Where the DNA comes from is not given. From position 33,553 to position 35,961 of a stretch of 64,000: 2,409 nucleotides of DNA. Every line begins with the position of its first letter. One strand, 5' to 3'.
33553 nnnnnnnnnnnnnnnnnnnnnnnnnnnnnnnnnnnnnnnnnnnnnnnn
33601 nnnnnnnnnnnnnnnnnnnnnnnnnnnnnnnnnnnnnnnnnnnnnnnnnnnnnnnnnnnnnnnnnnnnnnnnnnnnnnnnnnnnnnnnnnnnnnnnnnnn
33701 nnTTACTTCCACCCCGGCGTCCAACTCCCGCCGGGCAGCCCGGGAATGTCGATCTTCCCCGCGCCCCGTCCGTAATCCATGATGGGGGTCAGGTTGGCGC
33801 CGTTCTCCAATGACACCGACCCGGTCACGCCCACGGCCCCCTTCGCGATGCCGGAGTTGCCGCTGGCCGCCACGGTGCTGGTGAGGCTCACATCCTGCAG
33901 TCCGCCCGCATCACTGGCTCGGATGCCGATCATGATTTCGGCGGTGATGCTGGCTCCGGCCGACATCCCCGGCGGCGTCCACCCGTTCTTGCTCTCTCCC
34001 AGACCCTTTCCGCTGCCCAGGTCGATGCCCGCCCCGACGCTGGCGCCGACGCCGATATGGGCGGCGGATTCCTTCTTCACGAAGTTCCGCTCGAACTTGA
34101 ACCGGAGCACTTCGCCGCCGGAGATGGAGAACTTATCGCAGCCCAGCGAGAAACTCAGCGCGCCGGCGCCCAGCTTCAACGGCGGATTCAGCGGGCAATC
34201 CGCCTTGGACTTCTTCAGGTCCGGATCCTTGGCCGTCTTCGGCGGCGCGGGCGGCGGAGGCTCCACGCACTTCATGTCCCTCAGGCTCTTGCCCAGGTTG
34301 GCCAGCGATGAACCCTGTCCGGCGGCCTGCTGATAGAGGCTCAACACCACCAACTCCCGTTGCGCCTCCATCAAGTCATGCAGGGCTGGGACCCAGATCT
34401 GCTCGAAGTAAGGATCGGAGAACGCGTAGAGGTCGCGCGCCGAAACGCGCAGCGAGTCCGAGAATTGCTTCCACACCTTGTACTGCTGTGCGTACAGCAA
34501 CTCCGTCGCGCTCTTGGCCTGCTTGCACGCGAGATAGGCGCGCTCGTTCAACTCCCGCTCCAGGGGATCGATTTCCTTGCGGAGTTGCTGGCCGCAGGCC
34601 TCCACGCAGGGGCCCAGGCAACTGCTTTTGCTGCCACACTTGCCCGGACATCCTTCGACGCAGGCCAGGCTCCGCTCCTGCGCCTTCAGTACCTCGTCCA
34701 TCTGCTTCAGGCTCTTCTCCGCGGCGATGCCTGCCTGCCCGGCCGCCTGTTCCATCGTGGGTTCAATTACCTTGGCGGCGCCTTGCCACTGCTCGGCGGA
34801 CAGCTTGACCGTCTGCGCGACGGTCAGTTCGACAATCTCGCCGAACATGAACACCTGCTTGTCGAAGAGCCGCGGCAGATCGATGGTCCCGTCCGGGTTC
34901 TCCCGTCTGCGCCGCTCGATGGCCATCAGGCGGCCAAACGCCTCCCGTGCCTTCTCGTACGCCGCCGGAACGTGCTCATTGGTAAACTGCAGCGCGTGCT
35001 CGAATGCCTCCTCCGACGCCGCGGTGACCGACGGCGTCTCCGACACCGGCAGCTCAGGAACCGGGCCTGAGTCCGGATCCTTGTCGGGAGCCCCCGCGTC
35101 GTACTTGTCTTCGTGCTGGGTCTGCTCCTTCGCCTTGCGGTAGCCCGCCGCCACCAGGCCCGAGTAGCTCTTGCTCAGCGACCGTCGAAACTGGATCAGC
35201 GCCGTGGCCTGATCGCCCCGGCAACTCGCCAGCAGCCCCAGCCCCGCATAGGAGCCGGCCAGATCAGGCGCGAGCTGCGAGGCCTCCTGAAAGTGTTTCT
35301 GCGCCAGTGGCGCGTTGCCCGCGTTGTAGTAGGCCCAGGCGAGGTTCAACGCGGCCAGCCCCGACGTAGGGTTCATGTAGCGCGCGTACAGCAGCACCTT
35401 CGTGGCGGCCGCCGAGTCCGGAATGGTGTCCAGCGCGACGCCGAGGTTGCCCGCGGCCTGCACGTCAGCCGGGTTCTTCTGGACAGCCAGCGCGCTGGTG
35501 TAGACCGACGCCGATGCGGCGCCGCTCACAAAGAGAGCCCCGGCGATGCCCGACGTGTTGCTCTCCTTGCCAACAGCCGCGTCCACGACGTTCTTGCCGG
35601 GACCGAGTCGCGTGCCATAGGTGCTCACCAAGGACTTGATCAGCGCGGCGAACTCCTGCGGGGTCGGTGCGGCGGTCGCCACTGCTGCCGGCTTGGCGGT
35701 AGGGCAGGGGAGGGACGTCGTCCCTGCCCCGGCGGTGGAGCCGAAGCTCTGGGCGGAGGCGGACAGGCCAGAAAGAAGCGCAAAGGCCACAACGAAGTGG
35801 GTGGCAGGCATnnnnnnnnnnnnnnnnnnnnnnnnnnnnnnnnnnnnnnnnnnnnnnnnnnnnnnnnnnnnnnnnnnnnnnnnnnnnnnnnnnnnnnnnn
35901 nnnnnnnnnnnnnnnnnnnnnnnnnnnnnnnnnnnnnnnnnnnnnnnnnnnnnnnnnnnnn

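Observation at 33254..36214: Integrase-less 2.8-kb islet between tRNA-Pro(GGG) and a duplicate of its 3' half, carrying a single 702-aa secreted orphan protein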

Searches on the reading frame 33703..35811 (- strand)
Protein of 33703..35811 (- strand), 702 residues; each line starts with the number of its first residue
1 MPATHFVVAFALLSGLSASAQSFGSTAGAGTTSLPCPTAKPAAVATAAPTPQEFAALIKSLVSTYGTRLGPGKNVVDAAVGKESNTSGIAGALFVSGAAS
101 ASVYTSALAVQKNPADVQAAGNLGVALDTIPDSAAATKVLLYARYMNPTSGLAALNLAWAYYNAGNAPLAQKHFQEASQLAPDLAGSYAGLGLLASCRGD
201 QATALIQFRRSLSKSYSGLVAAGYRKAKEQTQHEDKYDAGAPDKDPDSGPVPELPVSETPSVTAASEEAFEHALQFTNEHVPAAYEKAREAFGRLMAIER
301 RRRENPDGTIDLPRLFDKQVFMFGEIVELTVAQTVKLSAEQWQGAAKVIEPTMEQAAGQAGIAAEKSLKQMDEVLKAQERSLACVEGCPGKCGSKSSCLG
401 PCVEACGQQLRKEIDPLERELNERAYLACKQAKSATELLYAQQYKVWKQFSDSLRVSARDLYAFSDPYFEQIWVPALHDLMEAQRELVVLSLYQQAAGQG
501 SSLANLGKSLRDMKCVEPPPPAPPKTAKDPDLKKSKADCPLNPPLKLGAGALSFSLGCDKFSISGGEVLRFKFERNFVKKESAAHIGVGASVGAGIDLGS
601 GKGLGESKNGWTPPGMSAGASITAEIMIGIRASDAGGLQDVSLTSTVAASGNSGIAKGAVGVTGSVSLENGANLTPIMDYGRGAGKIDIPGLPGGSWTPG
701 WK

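Call 6: search_protein_families(library=pfam, proteins=[window:33703-35811:-], max_evalue=1)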
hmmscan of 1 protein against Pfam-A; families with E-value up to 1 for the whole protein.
window:33703-35811:- (702 aa): 9 families
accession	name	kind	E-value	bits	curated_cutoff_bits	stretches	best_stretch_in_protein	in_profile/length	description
PF13424.12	TPR_12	-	0.00012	22.7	30.1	1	153-212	4-72/77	Tetratricopeptide repeat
PF07719.23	TPR_2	-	0.0016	18.9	27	1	153-183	3-33/34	Tetratricopeptide repeat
PF13431.12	TPR_17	-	0.003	18.1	24.4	0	146-171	8-33/34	Tetratricopeptide repeat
PF10373.15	EST1_DNA_bind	-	0.01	15.8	22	1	170-213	1-44/282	Est1 DNA/RNA binding domain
PF13432.12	TPR_16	-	0.098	13.6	32.7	1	155-212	1-58/65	Tetratricopeptide repeat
PF13374.12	TPR_10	-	0.13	12.8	27.5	0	154-178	5-29/42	Tetratricopeptide repeat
PF00515.34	TPR_1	-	0.17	12.2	27.8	1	155-183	5-33/34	Tetratricopeptide repeat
PF13174.12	TPR_6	-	0.23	12.6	26.3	1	153-183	2-32/33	Tetratricopeptide repeat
PF07721.20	TPR_4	-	0.81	10.9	27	0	153-173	3-23/26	Tetratricopeptide repeat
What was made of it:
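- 35107..35664 (-): TPR domain (aa ~50-235). Pfam TPR_12 E=1.2e-4, below cutoff (call 6).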

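Call 7: search_protein_families(library=ncbifam, proteins=[window:33703-35811:-], max_evalue=1)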
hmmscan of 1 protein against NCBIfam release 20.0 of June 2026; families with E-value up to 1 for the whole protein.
window:33703-35811:- (702 aa): 8 families
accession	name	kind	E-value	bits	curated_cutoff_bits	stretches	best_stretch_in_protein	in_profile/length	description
TIGR02521.1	type_IV_pilW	equivalog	9.5e-05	22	154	1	154-213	34-93/234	type IV pilus biogenesis/stability protein PilW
NF040959.1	MamA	equivalog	9.7e-05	21.9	200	1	96-211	84-199/204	magnetosome protein MamA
TIGR02917.1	PEP_TPR_lipo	equivalog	0.00051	18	312.2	1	88-215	741-867/899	XrtA/PEP-CTERM system TPR-repeat protein PrsT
NF033762.1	social_mot_Tgl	equivalog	0.00069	19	225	1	101-210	86-195/252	social motility TPR repeat lipoprotein Tgl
NF033758.1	gliding_GltE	equivalog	0.0016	17.5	225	1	106-212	77-181/411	adventurous gliding motility TPR repeat lipoprotein GltE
NF033920.0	C39_PA2778_fam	equivalog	0.023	14.1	150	1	126-210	165-249/255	PA2778 family cysteine peptidase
NF000004.1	vanH-D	exception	0.045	12.9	550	1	56-136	32-110/323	D-lactate dehydrogenase VanH-D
NF008520.0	PRK11447.1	equivalog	0.053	11.3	858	1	96-213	282-413/1157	cellulose synthase complex outer membrane protein BcsC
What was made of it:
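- On CpoB/YbgF: There is no family hit (calls 6, 7).
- Closest known: CpoB/YbgF of the Tol-Pal system. Different: There is no NCBIfam or Pfam match to YbgF (calls 6, 7).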

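Call 8: search_solved_structures(query=window:33703-35811:-, max_evalue=1)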
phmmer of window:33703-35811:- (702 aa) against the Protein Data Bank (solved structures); distinct sequences matched with E-value up to 1: 50.
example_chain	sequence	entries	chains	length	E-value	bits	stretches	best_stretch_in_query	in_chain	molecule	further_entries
9qhb_A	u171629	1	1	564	1.7e-16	63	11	105-212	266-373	Engineered tetratricopeptide repeat protein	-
8bu0_A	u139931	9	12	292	4.1e-09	38.6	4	109-213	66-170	Consensus tetratricopeptide repeat protein | Crystal structure of an 8-repeat consensus TPR superhelix with Zinc. | Monomer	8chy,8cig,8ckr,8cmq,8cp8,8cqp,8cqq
9qhc_A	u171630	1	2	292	8.7e-09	37.5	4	102-212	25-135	Engineered tetratricopeptide repeat protein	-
7yeh_B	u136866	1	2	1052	1.5e-08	36.7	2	90-192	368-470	UDP-N-acetylglucosamine--peptide N-acetylglucosaminyltransferase 110 kDa subunit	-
7ntf_A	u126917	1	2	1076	1.6e-08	36.6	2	94-192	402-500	Isoform 1 of UDP-N-acetylglucosamine--peptide N-acetylglucosaminyltransferase 110 kDa subu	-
7yea_A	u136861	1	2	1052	1.6e-08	36.6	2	89-192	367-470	UDP-N-acetylglucosamine--peptide N-acetylglucosaminyltransferase 110 kDa subunit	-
1w3b_A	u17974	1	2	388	5.9e-07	31.4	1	89-215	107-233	UDP-N-ACETYLGLUCOSAMINE--PEPTIDE N-ACETYLGLUCOSAMINYLTRANSFERASE 110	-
6eou_A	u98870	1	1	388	7.1e-07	31.2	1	89-215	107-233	UDP-N-acetylglucosamine--peptide N-acetylglucosaminyltransferase 110 kDa subunit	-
8ch0_A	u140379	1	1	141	0.0001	24.1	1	106-212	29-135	Consensus tetratricopeptide repeat protein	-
2fo7_A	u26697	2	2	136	0.00011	23.9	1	109-212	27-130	SYNTHETIC CONSENSUS TPR PROTEIN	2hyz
5hrz_A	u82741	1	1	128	0.00046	21.9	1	91-193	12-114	TPR domain protein 1na0C3_3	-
5a01_A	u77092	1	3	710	0.0015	20.2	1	89-192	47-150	O-GLYCOSYLTRANSFERASE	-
6vfi_B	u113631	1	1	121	0.0022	19.6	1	101-222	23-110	O43_dn18B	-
7obi_A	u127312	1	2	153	0.0026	19.4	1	105-213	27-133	CTPR-rv4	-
1na0_A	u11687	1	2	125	0.0027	19.3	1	150-212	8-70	designed protein CTPR3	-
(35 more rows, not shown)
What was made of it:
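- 35107..35664 (-): PDB sequence match to consensus TPR proteins at E=1.7e-16 (call 8).
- On TPR-repeat proteins: PDB sequence match to consensus TPR at E=1.7e-16 (call 8).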

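Call 9: find_homologous_proteins(query=window:33703-35811:-, max_evalue=0.001)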
Query window:33703-35811:- (702 aa): 20 proteins with E <= 0.001 among 8000 candidates.
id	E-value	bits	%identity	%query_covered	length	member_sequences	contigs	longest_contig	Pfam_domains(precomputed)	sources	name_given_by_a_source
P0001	0.0e+0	1555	100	100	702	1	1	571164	-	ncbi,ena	-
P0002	2.7e-200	685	50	96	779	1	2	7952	-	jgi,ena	jgi:tetratricopeptide (TPR) repeat protein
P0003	6.8e-198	677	49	97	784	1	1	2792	-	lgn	-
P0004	3.6e-193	662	49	96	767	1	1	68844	-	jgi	jgi:tetratricopeptide (TPR) repeat protein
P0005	9.3e-185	634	64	61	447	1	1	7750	-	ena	-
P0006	7.3e-169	581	45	92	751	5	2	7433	-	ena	-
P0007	1.0e-167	578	46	93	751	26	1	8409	-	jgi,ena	-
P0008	4.8e-166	572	46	94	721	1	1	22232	-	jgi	jgi:hypothetical protein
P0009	1.2e-164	567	44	95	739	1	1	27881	-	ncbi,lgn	-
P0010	4.6e-163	562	45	95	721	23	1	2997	-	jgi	-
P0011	1.1e-162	561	44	92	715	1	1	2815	PF13181.13,PF07719.24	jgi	-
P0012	3.5e-160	553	44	93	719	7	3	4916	-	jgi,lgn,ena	jgi:tetratricopeptide (TPR) repeat protein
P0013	1.4e-159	551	44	92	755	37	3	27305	-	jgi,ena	-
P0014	3.5e-159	549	44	93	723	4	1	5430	-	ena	-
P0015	1.8e-158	547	44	95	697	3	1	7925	-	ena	-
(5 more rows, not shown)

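Call 10: find_encoding_contigs(protein=P0001, flank=10000, max_places=3)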
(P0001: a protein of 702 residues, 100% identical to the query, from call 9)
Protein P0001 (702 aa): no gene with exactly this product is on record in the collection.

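Call 11: find_encoding_contigs(protein=P0004, flank=10000, max_places=3)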
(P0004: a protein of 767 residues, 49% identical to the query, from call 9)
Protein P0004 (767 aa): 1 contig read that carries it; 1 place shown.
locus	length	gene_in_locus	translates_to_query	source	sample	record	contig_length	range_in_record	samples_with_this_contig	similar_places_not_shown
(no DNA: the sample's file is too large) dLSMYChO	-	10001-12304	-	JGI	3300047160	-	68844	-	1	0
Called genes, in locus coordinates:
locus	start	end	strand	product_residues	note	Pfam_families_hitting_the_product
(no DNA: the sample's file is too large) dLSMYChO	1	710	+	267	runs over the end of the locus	PF06283:ThuA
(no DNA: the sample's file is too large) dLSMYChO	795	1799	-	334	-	PF03193:RsgA_GTPase, PF02421:FeoB_N (faint), PF00005:ABC_tran (weak), PF01926:MMR_HSR1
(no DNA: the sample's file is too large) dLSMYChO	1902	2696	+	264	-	PF03328:HpcH_HpaI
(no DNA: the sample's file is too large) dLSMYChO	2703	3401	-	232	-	PF13483:Lactamase_B_3, PF12706:Lactamase_B_2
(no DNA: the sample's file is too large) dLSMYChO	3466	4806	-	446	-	PF00285:Citrate_synt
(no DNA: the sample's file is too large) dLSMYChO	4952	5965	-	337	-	PF21783:YNCE, PF25174:Beta-prop_THOC3 (faint), PF10282:Lactonase (faint), PF02239:Cytochrom_D1 (weak)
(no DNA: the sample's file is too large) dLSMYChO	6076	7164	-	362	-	PF04055:Radical_SAM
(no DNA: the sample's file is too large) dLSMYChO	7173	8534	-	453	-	PF01833:TIG (faint), PF19190:BACON_2 (weak)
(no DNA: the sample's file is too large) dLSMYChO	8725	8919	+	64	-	-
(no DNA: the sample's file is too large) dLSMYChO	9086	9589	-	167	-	PF05163:DinB (weak), PF11716:MDMPI_N (weak), PF12867:DinB_2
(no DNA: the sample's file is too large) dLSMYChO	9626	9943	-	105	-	PF23544:AtuA_ferredoxin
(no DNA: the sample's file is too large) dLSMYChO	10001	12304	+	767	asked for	-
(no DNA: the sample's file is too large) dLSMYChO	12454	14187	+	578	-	?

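Call 12: find_encoding_contigs(protein=P0009, flank=10000, max_places=3)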
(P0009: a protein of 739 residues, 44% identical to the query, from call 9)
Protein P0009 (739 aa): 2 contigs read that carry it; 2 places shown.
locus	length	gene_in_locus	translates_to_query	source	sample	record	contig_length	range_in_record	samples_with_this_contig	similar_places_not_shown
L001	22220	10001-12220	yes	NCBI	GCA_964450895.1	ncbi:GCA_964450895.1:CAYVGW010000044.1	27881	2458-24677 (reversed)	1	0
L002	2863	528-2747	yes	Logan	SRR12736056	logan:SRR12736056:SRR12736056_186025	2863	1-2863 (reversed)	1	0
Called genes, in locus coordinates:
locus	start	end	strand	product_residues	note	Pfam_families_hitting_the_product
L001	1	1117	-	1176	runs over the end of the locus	PF13620:CarboxypepD_reg, PF13715:CarbopepD_reg_2 (faint), PF25183:OMP_b-brl_4, PF00593:TonB_dep_Rec_b-barrel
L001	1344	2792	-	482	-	PF21085:CusS (faint), PF00672:HAMP, PF00512:HisKA, PF02518:HATPase_c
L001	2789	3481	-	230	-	PF00072:Response_reg, PF00486:Trans_reg_C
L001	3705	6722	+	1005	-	PF13620:CarboxypepD_reg, PF13715:CarbopepD_reg_2, PF07715:Plug, PF00593:TonB_dep_Rec_b-barrel, PF14905:OMP_b-brl_3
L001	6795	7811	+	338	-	PF25174:Beta-prop_THOC3 (faint)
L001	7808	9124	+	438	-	PF00328:His_Phos_2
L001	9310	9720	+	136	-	-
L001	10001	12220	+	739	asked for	-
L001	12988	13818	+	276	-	PF04794:YdjC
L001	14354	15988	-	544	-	PF00150:Cellulase, PF00652:Ricin_B_lectin, PF14200:RicinB_lectin_2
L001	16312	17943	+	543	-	PF01301:Glyco_hydro_35 (weak), PF02449:Glyco_hydro_42 (weak), PF18120:DUF5597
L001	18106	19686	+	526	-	PF00474:SSF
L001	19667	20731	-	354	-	PF00356:LacI, PF00532:Peripla_BP_1, PF13407:Peripla_BP_4, PF13377:Peripla_BP_3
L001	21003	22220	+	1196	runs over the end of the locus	PF13620:CarboxypepD_reg, PF17210:SdrD_B (weak), PF25183:OMP_b-brl_4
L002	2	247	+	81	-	?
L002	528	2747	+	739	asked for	-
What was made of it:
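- The window copy, L001 and the P0004 contig have no OmpA neighbour (calls 11, 12).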

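Call 14: list_cluster_members(proteins=[P0001, P0009])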
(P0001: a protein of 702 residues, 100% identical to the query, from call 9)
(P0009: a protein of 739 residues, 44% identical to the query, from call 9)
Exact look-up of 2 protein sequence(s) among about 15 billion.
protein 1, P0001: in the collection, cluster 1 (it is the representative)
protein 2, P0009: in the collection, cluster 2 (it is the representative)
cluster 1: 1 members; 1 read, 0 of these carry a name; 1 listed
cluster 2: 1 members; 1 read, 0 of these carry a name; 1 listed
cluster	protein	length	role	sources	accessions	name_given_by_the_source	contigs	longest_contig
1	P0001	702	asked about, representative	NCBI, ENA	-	-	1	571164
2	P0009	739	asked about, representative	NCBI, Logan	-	-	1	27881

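Call 24: find_encoding_contigs(protein=P0005, flank=10000, max_places=3)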
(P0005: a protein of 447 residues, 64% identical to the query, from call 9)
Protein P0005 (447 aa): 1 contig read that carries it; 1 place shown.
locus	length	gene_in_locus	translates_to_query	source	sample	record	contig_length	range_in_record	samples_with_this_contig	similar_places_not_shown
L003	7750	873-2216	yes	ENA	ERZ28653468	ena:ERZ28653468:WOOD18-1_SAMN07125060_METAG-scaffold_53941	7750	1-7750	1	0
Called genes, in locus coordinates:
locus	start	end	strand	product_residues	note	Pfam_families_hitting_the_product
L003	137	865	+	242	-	-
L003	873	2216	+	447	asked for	-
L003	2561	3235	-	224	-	PF00027:cNMP_binding, PF13545:HTH_Crp_2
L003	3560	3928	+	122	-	-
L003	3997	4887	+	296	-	-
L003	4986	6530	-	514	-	-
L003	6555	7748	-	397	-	?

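Call 25: find_encoding_contigs(protein=P0002, flank=10000, max_places=3)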
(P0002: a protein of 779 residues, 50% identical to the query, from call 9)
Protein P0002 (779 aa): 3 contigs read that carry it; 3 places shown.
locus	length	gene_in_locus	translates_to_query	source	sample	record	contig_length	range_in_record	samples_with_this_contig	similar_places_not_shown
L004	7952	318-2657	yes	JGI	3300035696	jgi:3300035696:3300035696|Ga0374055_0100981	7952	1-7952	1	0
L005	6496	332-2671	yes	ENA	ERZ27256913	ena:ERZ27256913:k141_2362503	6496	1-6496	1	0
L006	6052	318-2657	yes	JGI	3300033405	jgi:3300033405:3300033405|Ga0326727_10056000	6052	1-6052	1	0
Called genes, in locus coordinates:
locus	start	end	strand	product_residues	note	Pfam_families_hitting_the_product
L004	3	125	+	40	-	?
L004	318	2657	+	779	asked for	-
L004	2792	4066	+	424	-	-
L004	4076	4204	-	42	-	-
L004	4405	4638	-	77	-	-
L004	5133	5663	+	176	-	PF03544:TonB_C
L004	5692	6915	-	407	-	PF17032:Zn_ribbon_15 (faint), PF24460:DUF7575 (faint), PF24463:DUF7577 (faint), PF12773:DZR, PF13240:Zn_Ribbon_1 (faint), PF13248:Zn_ribbon_3 (faint)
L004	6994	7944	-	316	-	-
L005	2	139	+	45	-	?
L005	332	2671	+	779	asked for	-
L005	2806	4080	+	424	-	-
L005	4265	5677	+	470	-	PF12773:DZR, PF13248:Zn_ribbon_3 (faint), PF24460:DUF7575 (faint), PF24463:DUF7577 (faint), PF13240:Zn_Ribbon_1 (weak), PF03544:TonB_C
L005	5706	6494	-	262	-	?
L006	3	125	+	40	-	?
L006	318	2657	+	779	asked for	-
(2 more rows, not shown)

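Call 26: find_encoding_contigs(protein=P0013, flank=10000, max_places=3)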
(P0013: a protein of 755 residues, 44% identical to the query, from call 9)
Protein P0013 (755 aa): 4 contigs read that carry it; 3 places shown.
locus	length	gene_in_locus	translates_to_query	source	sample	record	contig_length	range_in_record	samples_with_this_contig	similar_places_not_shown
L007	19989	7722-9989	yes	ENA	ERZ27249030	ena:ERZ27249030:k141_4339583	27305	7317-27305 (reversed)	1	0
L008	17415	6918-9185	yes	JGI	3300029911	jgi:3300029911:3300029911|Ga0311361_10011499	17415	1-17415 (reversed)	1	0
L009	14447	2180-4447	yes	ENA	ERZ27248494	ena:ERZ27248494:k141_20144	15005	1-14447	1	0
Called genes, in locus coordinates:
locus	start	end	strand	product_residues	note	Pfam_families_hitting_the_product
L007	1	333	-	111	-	?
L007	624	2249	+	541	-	PF00135:COesterase, PF20434:BD-FAE, PF07859:Abhydrolase_3 (faint)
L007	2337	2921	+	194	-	PF07638:Sigma70_ECF, PF08281:Sigma70_r4_2, PF04545:Sigma70_r4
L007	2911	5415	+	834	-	PF07719:TPR_2 (faint), PF00069:Pkinase, PF07714:PK_Tyr_Ser-Thr, PF03109:ABC1, PF00515:TPR_1 (faint), PF13181:TPR_8 (faint), PF13432:TPR_16 (weak), PF14559:TPR_19 (weak), +1 more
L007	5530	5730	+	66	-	-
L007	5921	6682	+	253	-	-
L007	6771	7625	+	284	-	PF00691:OmpA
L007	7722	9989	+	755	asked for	-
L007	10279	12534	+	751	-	-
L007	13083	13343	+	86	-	-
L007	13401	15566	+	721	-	-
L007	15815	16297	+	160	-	-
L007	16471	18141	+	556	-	PF00691:OmpA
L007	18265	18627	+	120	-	-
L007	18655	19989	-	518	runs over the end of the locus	PF12708:Pect-lyase_RHGA_epim, PF00295:Glyco_hydro_28, PF13229:Beta_helix (weak)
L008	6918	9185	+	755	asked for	-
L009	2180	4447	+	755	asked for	-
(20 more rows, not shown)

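Call 28: predict_structure(alignment_id=A1)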
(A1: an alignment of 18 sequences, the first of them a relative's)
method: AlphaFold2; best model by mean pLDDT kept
length: 702 residues; sequences in the alignment: 18
mean_pLDDT: 63.0   pTM: 0.43
mean pLDDT of the five models: 63.0, 62.6, 55.6, 55.4, 55.4
residues with pLDDT >= 90: 67; 70-90: 241; 50-70: 175; < 50: 219
segments of 3 or more residues with pLDDT < 50: 1-35, 37-39, 82-98, 200-206, 211-248, 305-312, 523-538, 598-616, 636-638, 647-649, 651-702
pLDDT, mean of each block of 10 residues (from residue 1): 30 26 26 46 76 86 69 56 41 42 66 74 63 78 83 74 72 75 54 52 48 42 41 35 43 88 91 91 87 71 51 55 66 75 83 79 81 89 89 80 86 84 85 89 91 78 64 71 89 93 93 81 44 42 56 64 63 69 65 49 32 40 58 55 48 37 33 25 29 32 33
secondary structure, 60 per line:
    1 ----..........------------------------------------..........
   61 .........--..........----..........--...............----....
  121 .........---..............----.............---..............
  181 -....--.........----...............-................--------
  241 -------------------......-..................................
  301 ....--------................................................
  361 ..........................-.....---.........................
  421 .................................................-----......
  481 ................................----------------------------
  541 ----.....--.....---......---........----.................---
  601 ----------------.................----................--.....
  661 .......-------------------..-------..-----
elements in order (helices of 4 or more, strands of 3 or more residues): H5-14 H51-69 H72-81 H86-95 H98-112 H117-129 H133-146 H151-163 H167-180 H182-185 H188-196 H201-215 H217-232 H260-265 H267-304 H313-386 H388-392 H396-469 H475-512 E545-549 E552-556 E560-565 E569-576 E581-597 E617-633 E638-653 E656-667
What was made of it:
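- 35749..35811 (-): Predicted Sec signal peptide (aa 1-21, ...LSASA|Q). Read from the sequence and from alignment with the signal peptides of homologues. Low-confidence N-terminal helix in the model (call 28).
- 35107..35664 (-): Helical repeats in the model (call 28).
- Checked: The TPR region is real, at about aa 50-235 (calls 6, 8, 28).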
